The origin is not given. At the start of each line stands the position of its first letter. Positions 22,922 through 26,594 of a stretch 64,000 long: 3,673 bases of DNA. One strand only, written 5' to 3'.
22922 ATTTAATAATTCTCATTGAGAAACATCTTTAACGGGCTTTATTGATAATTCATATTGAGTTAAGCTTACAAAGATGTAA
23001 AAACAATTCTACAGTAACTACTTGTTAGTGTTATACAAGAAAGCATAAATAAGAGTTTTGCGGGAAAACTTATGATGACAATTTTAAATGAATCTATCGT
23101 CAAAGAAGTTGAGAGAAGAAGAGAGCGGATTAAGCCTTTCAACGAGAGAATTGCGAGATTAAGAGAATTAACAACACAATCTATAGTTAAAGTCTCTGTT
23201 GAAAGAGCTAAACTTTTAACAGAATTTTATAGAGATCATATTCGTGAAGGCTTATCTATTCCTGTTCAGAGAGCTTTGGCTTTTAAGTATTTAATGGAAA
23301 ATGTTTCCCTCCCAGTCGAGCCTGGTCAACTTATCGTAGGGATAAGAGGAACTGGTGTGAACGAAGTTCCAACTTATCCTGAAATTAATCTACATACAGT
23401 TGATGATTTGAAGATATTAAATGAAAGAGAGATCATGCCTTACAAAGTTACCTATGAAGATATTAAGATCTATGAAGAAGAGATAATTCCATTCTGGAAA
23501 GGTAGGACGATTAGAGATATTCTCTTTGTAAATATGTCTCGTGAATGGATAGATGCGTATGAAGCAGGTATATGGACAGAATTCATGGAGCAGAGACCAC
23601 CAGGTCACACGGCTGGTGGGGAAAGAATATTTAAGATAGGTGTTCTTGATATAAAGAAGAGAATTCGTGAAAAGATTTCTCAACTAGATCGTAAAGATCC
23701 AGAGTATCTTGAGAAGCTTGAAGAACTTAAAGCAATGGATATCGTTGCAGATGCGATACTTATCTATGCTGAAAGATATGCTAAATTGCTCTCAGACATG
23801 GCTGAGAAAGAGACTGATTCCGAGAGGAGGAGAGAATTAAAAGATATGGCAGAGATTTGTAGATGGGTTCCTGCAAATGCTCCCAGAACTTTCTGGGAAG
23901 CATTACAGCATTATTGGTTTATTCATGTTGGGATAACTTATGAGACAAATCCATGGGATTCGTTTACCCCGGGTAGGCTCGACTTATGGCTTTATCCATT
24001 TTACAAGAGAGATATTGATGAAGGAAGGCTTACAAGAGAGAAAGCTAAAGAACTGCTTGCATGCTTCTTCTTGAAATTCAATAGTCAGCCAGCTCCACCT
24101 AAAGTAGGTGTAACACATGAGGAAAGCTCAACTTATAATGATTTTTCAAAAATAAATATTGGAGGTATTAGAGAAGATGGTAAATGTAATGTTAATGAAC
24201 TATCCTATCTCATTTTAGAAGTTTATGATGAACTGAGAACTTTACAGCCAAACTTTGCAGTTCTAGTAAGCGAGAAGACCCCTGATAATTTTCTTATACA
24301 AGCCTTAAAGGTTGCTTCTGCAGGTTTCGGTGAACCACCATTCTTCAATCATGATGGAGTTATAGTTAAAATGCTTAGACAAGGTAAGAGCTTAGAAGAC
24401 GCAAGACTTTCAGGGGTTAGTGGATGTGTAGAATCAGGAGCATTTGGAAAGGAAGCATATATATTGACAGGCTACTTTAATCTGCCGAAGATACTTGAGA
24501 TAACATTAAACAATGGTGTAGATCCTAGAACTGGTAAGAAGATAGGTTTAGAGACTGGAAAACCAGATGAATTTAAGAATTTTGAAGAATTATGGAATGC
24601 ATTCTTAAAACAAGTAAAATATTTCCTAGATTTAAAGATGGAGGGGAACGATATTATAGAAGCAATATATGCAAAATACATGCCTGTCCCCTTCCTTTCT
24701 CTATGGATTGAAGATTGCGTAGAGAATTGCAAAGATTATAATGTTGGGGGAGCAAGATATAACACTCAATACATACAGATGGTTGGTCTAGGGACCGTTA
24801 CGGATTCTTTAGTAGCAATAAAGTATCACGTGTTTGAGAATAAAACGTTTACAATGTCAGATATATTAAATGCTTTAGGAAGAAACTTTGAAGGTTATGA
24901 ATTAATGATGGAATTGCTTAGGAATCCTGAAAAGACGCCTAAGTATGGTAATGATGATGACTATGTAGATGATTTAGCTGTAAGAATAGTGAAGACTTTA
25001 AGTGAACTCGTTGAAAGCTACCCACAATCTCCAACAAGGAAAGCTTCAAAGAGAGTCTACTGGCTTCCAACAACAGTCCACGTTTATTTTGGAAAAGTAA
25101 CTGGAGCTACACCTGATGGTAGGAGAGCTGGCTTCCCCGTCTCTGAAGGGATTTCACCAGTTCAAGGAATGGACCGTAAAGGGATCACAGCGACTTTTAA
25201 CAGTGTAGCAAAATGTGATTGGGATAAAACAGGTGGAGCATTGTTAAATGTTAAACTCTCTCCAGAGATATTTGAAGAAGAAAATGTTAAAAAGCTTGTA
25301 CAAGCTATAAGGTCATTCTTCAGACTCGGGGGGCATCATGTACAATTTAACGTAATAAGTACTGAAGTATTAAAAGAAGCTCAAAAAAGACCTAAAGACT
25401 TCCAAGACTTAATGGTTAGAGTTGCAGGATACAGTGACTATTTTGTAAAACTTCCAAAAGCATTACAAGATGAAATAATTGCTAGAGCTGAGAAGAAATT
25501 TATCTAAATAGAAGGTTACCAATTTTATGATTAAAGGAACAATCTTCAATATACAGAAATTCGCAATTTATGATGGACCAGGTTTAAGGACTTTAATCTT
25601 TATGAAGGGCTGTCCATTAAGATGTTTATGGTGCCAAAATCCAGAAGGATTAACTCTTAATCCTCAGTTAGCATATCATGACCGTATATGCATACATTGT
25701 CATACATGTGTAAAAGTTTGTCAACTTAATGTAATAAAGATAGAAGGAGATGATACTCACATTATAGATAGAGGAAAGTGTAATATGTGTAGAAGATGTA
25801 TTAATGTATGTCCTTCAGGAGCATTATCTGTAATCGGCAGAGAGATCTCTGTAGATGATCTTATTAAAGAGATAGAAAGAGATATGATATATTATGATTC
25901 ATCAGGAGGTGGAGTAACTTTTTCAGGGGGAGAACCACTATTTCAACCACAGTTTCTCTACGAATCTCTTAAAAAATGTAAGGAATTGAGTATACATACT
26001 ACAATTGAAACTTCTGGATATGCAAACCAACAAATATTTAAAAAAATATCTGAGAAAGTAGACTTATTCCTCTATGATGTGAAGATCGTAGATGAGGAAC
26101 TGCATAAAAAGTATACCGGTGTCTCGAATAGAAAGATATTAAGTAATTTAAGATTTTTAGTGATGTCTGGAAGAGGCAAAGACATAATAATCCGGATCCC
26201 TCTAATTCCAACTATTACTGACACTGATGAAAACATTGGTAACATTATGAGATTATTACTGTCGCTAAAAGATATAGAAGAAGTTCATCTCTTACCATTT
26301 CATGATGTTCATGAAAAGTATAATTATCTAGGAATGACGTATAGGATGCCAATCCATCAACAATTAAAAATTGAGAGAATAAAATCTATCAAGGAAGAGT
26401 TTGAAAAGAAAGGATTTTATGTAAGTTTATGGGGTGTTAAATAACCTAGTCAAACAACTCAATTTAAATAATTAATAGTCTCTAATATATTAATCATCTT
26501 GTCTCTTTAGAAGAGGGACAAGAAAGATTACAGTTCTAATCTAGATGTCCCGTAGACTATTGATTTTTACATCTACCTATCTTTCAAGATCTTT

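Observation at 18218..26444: Racemase - HyuA/HyuB - glycyl radical enzyme - activase island behind an Opp/Dpp-class transporter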

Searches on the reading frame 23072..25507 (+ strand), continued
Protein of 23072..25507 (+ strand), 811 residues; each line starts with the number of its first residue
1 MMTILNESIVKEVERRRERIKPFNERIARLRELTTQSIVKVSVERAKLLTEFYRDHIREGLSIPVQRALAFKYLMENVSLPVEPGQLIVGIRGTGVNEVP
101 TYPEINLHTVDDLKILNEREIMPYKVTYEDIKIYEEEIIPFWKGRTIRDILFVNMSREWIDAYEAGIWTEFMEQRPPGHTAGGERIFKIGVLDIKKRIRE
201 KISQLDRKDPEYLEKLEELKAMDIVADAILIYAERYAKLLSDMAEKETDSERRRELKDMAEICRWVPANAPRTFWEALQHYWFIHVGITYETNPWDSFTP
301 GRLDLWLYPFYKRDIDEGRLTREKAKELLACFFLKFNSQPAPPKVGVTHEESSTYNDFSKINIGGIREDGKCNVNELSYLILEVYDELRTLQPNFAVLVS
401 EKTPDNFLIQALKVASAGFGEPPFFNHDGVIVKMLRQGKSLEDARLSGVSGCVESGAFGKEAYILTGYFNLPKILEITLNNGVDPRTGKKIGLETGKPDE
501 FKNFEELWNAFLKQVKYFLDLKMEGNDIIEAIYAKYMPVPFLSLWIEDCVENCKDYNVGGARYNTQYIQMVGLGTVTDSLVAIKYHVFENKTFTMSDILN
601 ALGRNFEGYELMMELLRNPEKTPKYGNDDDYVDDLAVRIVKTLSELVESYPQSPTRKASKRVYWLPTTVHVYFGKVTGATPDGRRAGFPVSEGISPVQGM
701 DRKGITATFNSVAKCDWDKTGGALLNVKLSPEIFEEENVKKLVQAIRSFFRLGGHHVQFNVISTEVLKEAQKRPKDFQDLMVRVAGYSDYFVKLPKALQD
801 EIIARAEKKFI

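Call 29: search_protein_families(library=pfam, proteins=[L029:5035-6276:-, L011:5606-6811:-, L072:6710-7771:+, L025:6781-7731:+, L031:7002-9140:-, L031:5857-7800:-, L015:19762-20985:+, L051:6681-8807:+, L015:3739-4932:-, L043:7148-8209:+], max_evalue=0.00001)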
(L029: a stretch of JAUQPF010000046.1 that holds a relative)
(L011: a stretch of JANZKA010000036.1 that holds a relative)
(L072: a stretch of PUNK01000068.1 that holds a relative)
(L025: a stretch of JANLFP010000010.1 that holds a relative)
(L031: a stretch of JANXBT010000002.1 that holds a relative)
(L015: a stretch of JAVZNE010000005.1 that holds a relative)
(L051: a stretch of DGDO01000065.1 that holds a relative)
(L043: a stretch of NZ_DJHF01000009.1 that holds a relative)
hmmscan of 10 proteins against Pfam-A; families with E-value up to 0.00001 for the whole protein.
L029:5035-6276:- (413 aa): 3 families
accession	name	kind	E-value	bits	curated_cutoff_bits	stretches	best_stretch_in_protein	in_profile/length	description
PF00005.33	ABC_tran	-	9.1e-29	101.2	25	1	177-335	3-136/137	ABC transporter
PF12399.14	BCA_ABC_TP_C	-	1.5e-11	44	25.5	1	384-409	1-26/27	Branched-chain amino acid ATP-binding cassette transporter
PF13304.12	AAA_21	-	8.4e-06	26.5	27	0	187-206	1-20/304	AAA domain, putative AbiEii toxin, Type IV TA system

L011:5606-6811:- (401 aa): 2 families
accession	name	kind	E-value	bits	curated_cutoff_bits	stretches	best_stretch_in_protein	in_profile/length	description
PF00557.29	Peptidase_M24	-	4.6e-44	151.1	23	1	170-380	2-207/208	Metallopeptidase family M24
PF01321.24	Creatinase_N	-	2.9e-09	38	22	1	13-162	1-128/128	Creatinase/Prolidase N-terminal domain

L072:6710-7771:+ (353 aa): 1 family
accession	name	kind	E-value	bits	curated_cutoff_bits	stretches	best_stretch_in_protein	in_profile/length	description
PF00528.27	BPD_transp_1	-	1.8e-32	113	26.4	1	141-346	1-183/184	Binding-protein-dependent transport system inner membrane component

L025:6781-7731:+ (316 aa): 2 families
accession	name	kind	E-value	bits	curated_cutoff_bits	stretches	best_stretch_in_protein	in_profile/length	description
PF00528.27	BPD_transp_1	-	1e-35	123.6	26.4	1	128-312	1-183/184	Binding-protein-dependent transport system inner membrane component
PF12911.12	OppC_N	-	2e-18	66.5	23.9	1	35-87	1-52/53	N-terminal TM domain of oligopeptide transport permease C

L031:7002-9140:- (712 aa): 10 families
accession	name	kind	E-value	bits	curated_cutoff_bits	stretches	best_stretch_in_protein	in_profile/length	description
PF07992.20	Pyr_redox_2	-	1e-24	87.9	26.1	1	145-402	4-245/291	Pyridine nucleotide-disulphide oxidoreductase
PF13510.11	Fer2_4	-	1.1e-21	77.1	22.8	1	42-117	3-78/82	2Fe-2S iron-sulfur cluster binding domain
PF04324.20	Fer2_BFD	-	1.2e-11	45.2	26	1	629-680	1-49/50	BFD-like [2Fe-2S] binding domain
PF12831.13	FAD_oxidored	-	4.6e-09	36.5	27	1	145-183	3-41/416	FAD dependent oxidoreductase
PF00070.33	Pyr_redox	-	3e-08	34.5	22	0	292-363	1-79/82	Pyridine nucleotide-disulphide oxidoreductase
PF13450.12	NAD_binding_8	-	7.5e-08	33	21.9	0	146-179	1-34/68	NAD(P)-binding Rossmann-like domain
PF03486.20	HI0933_like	-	1.6e-07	31.5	50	0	144-182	3-41/244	HI0933-like protein Rossmann domain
PF13738.12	Pyr_redox_3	-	2.1e-07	30.9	30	0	145-177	1-33/305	Pyridine nucleotide-disulphide oxidoreductase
PF01134.28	GIDA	-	1.3e-06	28.2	22.1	0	145-172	3-30/391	Glucose inhibited division protein A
PF01494.25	FAD_binding_3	-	2.4e-06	27.5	22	0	142-172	2-32/349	FAD binding domain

L031:5857-7800:- (647 aa): 3 families
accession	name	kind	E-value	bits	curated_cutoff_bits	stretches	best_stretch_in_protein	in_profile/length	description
PF01266.30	DAO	-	9.6e-66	223.1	27.9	1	269-618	1-353/353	FAD dependent oxidoreductase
PF01946.23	Thi4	-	5.4e-07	29.5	26.2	1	267-306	17-57/235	Thi4 family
PF07992.20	Pyr_redox_2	-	5.8e-06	26.4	26.1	0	268-299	1-33/291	Pyridine nucleotide-disulphide oxidoreductase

L015:19762-20985:+ (407 aa): 0 families

L051:6681-8807:+ (708 aa): 3 families
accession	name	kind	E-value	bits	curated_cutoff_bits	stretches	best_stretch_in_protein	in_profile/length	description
PF07944.18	Beta-AFase-like_GH127_cat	-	1.5e-98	330.7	24.9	2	262-479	173-375/376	Beta-L-arabinofuranosidase, GH127 catalytic domain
PF20737.2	Glyco_hydro127C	-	7.6e-21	74.1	23.7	1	590-705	2-70/71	Glycoside hydrolase family 127 C-terminal domain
PF20736.2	Glyco_hydro127M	-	2.3e-19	69.7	24.2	1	492-587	2-95/95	Beta-L-arabinofuranosidase, GH127 middle domain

L015:3739-4932:- (397 aa): 5 families
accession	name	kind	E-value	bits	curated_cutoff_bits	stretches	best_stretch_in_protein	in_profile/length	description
PF16897.10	MMR_HSR1_Xtn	-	3e-18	66.2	35.2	1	226-321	15-105/106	C-terminal region of MMR_HSR1 domain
PF01926.29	MMR_HSR1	-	2.3e-17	63.6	21.9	1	90-183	1-96/113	50S ribosome-binding GTPase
PF02824.27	TGS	-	1.2e-16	60.9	22.2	1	323-396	1-60/60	TGS domain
PF02421.24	FeoB_N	-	2.1e-07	31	27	0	90-144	2-56/156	Ferrous iron transport protein B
PF00009.33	GTP_EFTU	-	7.5e-06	26.1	26.5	0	267-319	122-185/188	Elongation factor Tu GTP binding domain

L043:7148-8209:+ (353 aa): 1 family
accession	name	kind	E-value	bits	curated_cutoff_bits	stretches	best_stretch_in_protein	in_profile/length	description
PF05544.16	Pro_racemase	-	4.7e-110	368.1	27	1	23-349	1-325/325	Proline racemase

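Call 30: search_protein_families(library=pfam, proteins=[L031:17413-21399:+, L031:14022-15335:+, L041:7283-8458:-, L042:6955-7962:+, L041:6309-7286:-, L009:8302-9837:-, L009:18752-20029:+, L026:2630-3589:-, L069:13609-14463:+, L064:6098-6961:+], max_evalue=0.00001)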
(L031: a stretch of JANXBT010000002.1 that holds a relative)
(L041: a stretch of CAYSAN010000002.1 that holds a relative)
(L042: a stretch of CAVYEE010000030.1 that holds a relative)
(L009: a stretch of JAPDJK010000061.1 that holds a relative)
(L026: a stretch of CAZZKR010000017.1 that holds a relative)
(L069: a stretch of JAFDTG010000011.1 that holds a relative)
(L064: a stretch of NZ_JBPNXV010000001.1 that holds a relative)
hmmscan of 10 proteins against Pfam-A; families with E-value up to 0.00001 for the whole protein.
L031:17413-21399:+ (1328 aa): 9 families
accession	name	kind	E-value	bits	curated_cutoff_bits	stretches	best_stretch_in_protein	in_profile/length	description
PF13185.12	GAF_2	-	4.2e-67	225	28.6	5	704-842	2-135/136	GAF domain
PF01590.32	GAF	-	8.9e-51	172.3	22.4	3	379-521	3-133/133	GAF domain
PF00990.26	GGDEF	-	5e-42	143.9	23.8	1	1173-1326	1-159/161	Diguanylate cyclase, GGDEF domain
PF13492.12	GAF_3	-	4.7e-33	114.8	27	2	874-1005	2-127/129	GAF domain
PF00989.32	PAS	-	1.2e-17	64.4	22.6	1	238-334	3-100/113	PAS fold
PF13426.13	PAS_9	-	4.3e-14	53.1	27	1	247-347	2-103/103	PAS domain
PF08448.16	PAS_4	-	8.9e-12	45.7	23.1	1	242-350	1-110/110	PAS fold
PF13188.13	PAS_8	-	8.4e-10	38.6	21.8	0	237-290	2-55/65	PAS domain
PF08447.18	PAS_3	-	9e-06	26.3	25.6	0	259-336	2-82/89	PAS fold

L031:14022-15335:+ (437 aa): 1 family
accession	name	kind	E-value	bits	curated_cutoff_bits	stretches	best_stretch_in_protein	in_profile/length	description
PF01924.21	HypD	-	7.6e-138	459.8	25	1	93-431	9-350/351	Hydrogenase formation hypA family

L041:7283-8458:- (391 aa): 3 families
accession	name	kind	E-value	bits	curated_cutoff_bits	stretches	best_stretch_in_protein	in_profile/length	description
PF13458.12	Peripla_BP_6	-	7e-45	154.6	31.7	1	22-374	1-341/343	Periplasmic binding protein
PF01094.35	ANF_receptor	-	3.6e-17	62.9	25.4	1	44-363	4-342/353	Receptor family ligand binding region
PF13433.12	Peripla_BP_5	-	2.4e-08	33.9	27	1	31-112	9-91/363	Periplasmic binding protein domain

L042:6955-7962:+ (335 aa): 1 family
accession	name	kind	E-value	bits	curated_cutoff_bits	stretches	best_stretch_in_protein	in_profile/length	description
PF02653.21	BPD_transp_2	-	2e-24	86.6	26.8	1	109-297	76-268/269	Branched-chain amino acid transport system / permease component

L041:6309-7286:- (325 aa): 1 family
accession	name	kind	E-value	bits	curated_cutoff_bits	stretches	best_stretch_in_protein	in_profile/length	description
PF02653.21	BPD_transp_2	-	8.3e-37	127.2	26.8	1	30-309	2-269/269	Branched-chain amino acid transport system / permease component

L009:8302-9837:- (511 aa): 1 family
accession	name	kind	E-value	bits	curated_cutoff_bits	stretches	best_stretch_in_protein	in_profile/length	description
PF00209.24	SNF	-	2.4e-52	178.8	27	2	161-496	178-516/524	Sodium:neurotransmitter symporter family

L009:18752-20029:+ (425 aa): 2 families
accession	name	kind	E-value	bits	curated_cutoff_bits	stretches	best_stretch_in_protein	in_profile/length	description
PF00464.25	SHMT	-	1.1e-76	258.5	27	1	9-386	7-399/399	Serine hydroxymethyltransferase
PF00155.27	Aminotran_1_2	-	1.2e-11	44.9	19.7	1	91-312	72-305/361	Aminotransferase class I and II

L026:2630-3589:- (319 aa): 2 families
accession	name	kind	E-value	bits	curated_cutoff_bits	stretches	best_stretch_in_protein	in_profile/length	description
PF04055.27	Radical_SAM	-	9.4e-16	58.9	29.5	1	45-208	3-165/166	Radical SAM superfamily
PF08902.16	DUF1848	-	6.9e-08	33.1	30.5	0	33-58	237-262/262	Domain of unknown function (DUF1848)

L069:13609-14463:+ (284 aa): 1 family
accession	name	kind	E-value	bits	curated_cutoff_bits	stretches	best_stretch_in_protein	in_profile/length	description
PF01177.27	Asp_Glu_race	-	1.3e-34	120.3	31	1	50-241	12-206/211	Asp/Glu/Hydantoin racemase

L064:6098-6961:+ (287 aa): 1 family
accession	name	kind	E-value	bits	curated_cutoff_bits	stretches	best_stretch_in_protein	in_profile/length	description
PF00528.27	BPD_transp_1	-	2.6e-20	73.4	26.4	1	103-281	9-182/184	Binding-protein-dependent transport system inner membrane component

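Call 64: search_protein_families(library=ncbifam, proteins=[L051:8835-9935:+, L016:8800-9900:+, L017:8149-9225:+, L043:7148-8209:+], max_evalue=1e-10)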
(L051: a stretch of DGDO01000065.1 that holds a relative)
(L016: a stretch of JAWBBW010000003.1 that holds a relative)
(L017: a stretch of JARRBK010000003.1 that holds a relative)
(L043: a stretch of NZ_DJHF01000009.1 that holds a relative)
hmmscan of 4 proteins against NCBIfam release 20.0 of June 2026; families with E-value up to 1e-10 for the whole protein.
L051:8835-9935:+ (366 aa): 11 families
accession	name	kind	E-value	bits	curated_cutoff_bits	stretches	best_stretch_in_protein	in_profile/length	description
NF040821.1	dipep_PepQ_Arch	equivalog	8.4e-61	205.9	630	1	10-364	4-346/346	Xaa-Pro dipeptidase PepQ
NF007310.0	PRK09795.1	equivalog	1.2e-58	198.7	393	1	42-359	30-351/361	aminopeptidase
NF008131.0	PRK10879.1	equivalog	3.1e-25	88.9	465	1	134-358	167-419/438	Xaa-Pro aminopeptidase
NF010133.0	PRK13607.1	equivalog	6.4e-18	64.8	339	1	125-276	146-297/443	Xaa-Pro dipeptidase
NF043017.1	DimsulpropLyDddP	equivalog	2.1e-17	63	600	1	81-359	147-436/443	dimethylsulfonioproprionate lyase DddP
TIGR00500.1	met_pdase_I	equivalog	1.3e-16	60.8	171.35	1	139-318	2-184/247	type I methionyl aminopeptidase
NF038259.1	ectoine_DoeA_2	exception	5.8e-16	58.2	575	1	21-290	27-305/386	ectoine hydrolase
NF011720.0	PRK15173.1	subfamily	4.6e-14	52.2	420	1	125-364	100-340/343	peptidase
NF011173.0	PRK14575.1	equivalog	4.9e-14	52.1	850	1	125-364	163-403/406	putative peptidase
NF011174.0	PRK14576.1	subfamily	1.2e-13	50.7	487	1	135-364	172-402/405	putative endopeptidase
NF008970.0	PRK12318.1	equivalog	1.3e-11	44.3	267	1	140-335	43-247/291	methionyl aminopeptidase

L016:8800-9900:+ (366 aa): 13 families
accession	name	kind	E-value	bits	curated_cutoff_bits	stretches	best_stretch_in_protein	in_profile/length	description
NF040821.1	dipep_PepQ_Arch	equivalog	9.5e-69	232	630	1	11-364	3-346/346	Xaa-Pro dipeptidase PepQ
NF007310.0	PRK09795.1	equivalog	2.5e-51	174.6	393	1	132-352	118-344/361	aminopeptidase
TIGR00500.1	met_pdase_I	equivalog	3e-26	92.5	171.35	1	141-349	3-220/247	type I methionyl aminopeptidase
NF008131.0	PRK10879.1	equivalog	3.9e-23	81.9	465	1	133-282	165-317/438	Xaa-Pro aminopeptidase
TIGR02993.1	ectoine_eutD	equivalog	5.9e-23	81.6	613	1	108-362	125-386/391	ectoine hydrolase DoeA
NF038259.1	ectoine_DoeA_2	exception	1.1e-20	73.7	575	1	11-350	18-370/386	ectoine hydrolase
NF008970.0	PRK12318.1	equivalog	2.3e-19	69.8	267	1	141-339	43-251/291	methionyl aminopeptidase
TIGR00501.1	met_pdase_II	equivalog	3.8e-17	62.8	222.65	1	149-330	7-189/295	type II methionyl aminopeptidase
NF011173.0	PRK14575.1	equivalog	1.1e-14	54.3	850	1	110-363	147-402/406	putative peptidase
NF011720.0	PRK15173.1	subfamily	1.6e-14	53.7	420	1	110-363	84-339/343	peptidase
NF009533.0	PRK12897.1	equivalog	2.3e-14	53.3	488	1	140-335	3-207/248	type I methionyl aminopeptidase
NF010133.0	PRK13607.1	equivalog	9.9e-14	51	339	0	131-334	151-389/443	Xaa-Pro dipeptidase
NF005583.0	PRK07281.1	equivalog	2.3e-13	50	445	1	217-334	117-237/286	methionyl aminopeptidase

L017:8149-9225:+ (358 aa): 13 families
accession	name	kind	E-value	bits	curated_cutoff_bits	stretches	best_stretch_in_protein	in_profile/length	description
NF040821.1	dipep_PepQ_Arch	equivalog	2.1e-85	286.8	630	1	4-356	3-346/346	Xaa-Pro dipeptidase PepQ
NF007310.0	PRK09795.1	equivalog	1.7e-82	277.2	393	1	6-356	6-356/361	aminopeptidase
NF008131.0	PRK10879.1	equivalog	8.1e-39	133.6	465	2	109-268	146-310/438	Xaa-Pro aminopeptidase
TIGR00500.1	met_pdase_I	equivalog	1.9e-30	106.2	171.35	1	132-324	3-203/247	type I methionyl aminopeptidase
NF011720.0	PRK15173.1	subfamily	6.4e-29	101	420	1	115-356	98-340/343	peptidase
NF011173.0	PRK14575.1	equivalog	9.4e-29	100.6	850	1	114-356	160-403/406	putative peptidase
NF011174.0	PRK14576.1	subfamily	9.2e-27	93.9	487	1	116-355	161-401/405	putative endopeptidase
NF038259.1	ectoine_DoeA_2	exception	5.2e-24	84.7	575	1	2-357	16-385/386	ectoine hydrolase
NF008970.0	PRK12318.1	equivalog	8.2e-22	77.8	267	1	132-326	43-246/291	methionyl aminopeptidase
NF010133.0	PRK13607.1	equivalog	2.3e-19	69.6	339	0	126-255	155-284/443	Xaa-Pro dipeptidase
NF009533.0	PRK12897.1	equivalog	8.5e-19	67.9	488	1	132-325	4-205/248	type I methionyl aminopeptidase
TIGR02993.1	ectoine_eutD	equivalog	1.6e-13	50.5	613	1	121-357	147-389/391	ectoine hydrolase DoeA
NF043017.1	DimsulpropLyDddP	equivalog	3.6e-11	42.5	600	0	118-352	191-437/443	dimethylsulfonioproprionate lyase DddP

L043:7148-8209:+ (353 aa): 6 families
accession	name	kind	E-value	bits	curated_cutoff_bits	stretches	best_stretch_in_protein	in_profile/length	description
NF045511.1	TransHydProDhtase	equivalog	1.8e-114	382.4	540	1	16-349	2-333/335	trans-3-hydroxy-L-proline dehydratase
NF010576.0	PRK13969.1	equivalog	1e-102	343.5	556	1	17-349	3-333/335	proline racemase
NF010578.0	PRK13971.1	equivalog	8.1e-88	294.7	376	1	18-350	3-332/333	4-hydroxyproline epimerase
NF047722.1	T3LHypDht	equivalog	2.7e-76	256.9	550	1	19-350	5-335/341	trans-3-hydroxy-L-proline dehydratase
NF052296.1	HdxProlEpimProt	equivalog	1.3e-54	185.7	450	1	23-348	3-308/309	4-hydroxyproline epimerase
NF010577.0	PRK13970.1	equivalog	1.9e-41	142.4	442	1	21-347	5-308/311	4-hydroxyproline epimerase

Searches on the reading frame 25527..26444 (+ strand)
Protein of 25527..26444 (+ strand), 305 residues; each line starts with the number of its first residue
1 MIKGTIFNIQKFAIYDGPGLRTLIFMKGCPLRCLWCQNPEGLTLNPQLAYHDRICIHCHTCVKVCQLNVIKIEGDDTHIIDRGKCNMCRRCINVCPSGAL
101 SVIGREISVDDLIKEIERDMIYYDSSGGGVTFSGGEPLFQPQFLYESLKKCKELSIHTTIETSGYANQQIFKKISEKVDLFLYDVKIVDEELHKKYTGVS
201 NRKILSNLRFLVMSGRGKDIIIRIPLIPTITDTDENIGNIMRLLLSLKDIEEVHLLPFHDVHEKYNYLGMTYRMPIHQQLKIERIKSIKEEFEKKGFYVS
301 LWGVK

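Call 3: search_protein_families(library=pfam, proteins=[window:25527-26444:+])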
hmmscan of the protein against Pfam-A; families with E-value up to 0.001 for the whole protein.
window:25527-26444:+ (305 aa): 12 families
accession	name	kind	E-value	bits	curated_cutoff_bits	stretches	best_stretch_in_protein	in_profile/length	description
PF04055.27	Radical_SAM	-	2.5e-17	64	29.5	1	24-236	2-161/166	Radical SAM superfamily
PF13353.11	Fer4_12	-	1.9e-13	51.4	22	2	85-198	15-130/137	4Fe-4S single cluster domain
PF00037.32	Fer4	-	1.2e-10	41.2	21.1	1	79-100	2-23/24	4Fe-4S binding domain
PF12838.12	Fer4_7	-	2.7e-08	34.6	27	1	55-99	2-52/52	4Fe-4S dicluster domain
PF13237.11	Fer4_10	-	9e-08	32.4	25.5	2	51-96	5-53/53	4Fe-4S dicluster domain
PF14697.11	Fer4_21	-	3.9e-07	30.5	35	1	52-99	5-56/59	4Fe-4S dicluster domain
PF13484.11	Fer4_16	-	5.4e-07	30.7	30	0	84-102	1-19/66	4Fe-4S double cluster binding domain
PF12837.12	Fer4_6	-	9.2e-07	29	25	1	80-100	4-24/24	4Fe-4S binding domain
PF13187.11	Fer4_9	-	2e-06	28.1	27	1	55-99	2-51/52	4Fe-4S dicluster domain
PF12797.12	Fer4_2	-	8.9e-05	22.7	24.5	0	79-97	4-22/22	4Fe-4S binding domain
PF06902.16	Fer4_19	-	9.7e-05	22.8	24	1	48-103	8-62/64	Divergent 4Fe-4S mono-cluster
PF12800.12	Fer4_4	-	0.00073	20.1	24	0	84-98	3-17/17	4Fe-4S binding domain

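Call 4: search_protein_families(library=ncbifam, proteins=[window:25527-26444:+])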
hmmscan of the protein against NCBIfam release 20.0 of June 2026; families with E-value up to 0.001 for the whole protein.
window:25527-26444:+ (305 aa): 69 families (the best 25 are shown)
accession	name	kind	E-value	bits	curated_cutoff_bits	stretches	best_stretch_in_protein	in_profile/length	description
TIGR02494.1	PFLE_PFLC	subfamily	2.8e-106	355.1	174.35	1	6-296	1-293/293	glycyl-radical enzyme activating protein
NF043069.1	T4HPD_activ_SAM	equivalog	2.8e-105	351.9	425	1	4-301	2-297/299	trans-4-hydroxy-L-proline dehydratase activase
NF048010.1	SfplDhtActHpsHDes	equivalog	1.6e-96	322.6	430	1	3-290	5-296/298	(2S)-3-sulfopropanediol dehydratase activating enzyme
TIGR04395.1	cutC_activ_rSAM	equivalog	2.8e-93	312.6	360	1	3-301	4-306/309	choline TMA-lyase-activating enzyme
NF033719.1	ind_deCO2_activ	equivalog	5.5e-88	295.2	425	1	4-297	1-298/302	indoleacetate decarboxylase activase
NF033717.2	HPDL_rSAM_activ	equivalog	1.1e-87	294.1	420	1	3-296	3-300/311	4-hydroxyphenylacetate decarboxylase activase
NF048008.1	SfplDhtActHpfHKleb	equivalog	1.9e-78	263.9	500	1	5-297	1-301/308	(2S)-3-sulfopropanediol dehydratase activating enzyme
NF007483.0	PRK10076.1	equivalog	4.4e-70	236.1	326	2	84-301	75-290/292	[formate-C-acetyltransferase]-activating enzyme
TIGR04003.1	rSAM_BssD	equivalog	9.6e-62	208.9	496.45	1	6-273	3-277/314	[benzylsuccinate synthase]-activating enzyme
TIGR02493.1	PFLA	equivalog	7.8e-60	202.2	231.75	2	87-294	28-234/235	pyruvate formate-lyase-activating protein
TIGR04041.1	activase_YjjW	hypoth_equivalog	1.9e-48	165.3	250.2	1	4-288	2-264/276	YjjW family glycine radical enzyme activase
NF008356.0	PRK11145.1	equivalog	4.3e-45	153.9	375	2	103-297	47-242/246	pyruvate formate lyase 1-activating protein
TIGR02495.1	NrdG2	equivalog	1.4e-17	63.6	131.15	2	83-244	24-180/193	anaerobic ribonucleoside-triphosphate reductase activating protein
TIGR02491.1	NrdG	equivalog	4e-12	46.3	126.1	2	69-205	10-151/154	anaerobic ribonucleoside-triphosphate reductase activating protein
NF004541.0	PRK05888.2-2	equivalog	6.9e-10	39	217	1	51-123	59-130/168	NADH-quinone oxidoreductase subunit NuoI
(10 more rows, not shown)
